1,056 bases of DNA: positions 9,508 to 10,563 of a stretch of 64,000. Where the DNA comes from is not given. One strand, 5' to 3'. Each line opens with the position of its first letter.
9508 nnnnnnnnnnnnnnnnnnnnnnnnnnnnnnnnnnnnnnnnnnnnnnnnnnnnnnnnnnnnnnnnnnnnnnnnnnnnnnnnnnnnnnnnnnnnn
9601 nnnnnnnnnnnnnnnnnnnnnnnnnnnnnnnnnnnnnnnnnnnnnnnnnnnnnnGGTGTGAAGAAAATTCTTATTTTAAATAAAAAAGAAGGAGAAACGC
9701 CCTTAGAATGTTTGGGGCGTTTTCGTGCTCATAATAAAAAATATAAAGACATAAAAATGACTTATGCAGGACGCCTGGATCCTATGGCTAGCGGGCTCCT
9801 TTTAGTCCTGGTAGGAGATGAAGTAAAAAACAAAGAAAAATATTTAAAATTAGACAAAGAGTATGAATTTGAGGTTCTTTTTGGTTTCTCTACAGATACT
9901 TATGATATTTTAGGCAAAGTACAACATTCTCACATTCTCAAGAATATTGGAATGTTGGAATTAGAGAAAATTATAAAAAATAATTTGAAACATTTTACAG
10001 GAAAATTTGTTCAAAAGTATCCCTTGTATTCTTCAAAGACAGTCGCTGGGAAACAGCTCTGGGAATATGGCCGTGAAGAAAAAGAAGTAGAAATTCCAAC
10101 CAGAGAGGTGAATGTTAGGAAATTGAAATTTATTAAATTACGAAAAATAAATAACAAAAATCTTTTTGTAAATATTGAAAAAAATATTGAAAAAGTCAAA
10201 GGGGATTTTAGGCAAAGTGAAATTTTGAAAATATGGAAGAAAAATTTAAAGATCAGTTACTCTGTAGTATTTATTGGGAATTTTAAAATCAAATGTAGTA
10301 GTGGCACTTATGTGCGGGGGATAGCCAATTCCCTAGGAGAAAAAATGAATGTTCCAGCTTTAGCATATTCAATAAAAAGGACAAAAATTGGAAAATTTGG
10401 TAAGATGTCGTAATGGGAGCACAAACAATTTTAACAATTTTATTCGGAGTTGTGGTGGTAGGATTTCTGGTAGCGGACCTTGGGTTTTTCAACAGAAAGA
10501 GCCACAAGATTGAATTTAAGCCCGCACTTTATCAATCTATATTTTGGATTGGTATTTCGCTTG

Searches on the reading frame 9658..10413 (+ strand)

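Call 4: search_protein_families(library=pfam, proteins=[window:9658-10413:+], max_evalue=0.01)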
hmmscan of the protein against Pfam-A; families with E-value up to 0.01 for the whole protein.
window:9658-10413:+ (251 aa): 1 family
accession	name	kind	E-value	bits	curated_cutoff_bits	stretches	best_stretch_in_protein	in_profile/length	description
PF01509.24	TruB_N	-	6.2e-32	111.5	27.3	1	28-166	3-136/149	TruB family pseudouridylate synthase (N terminal domain)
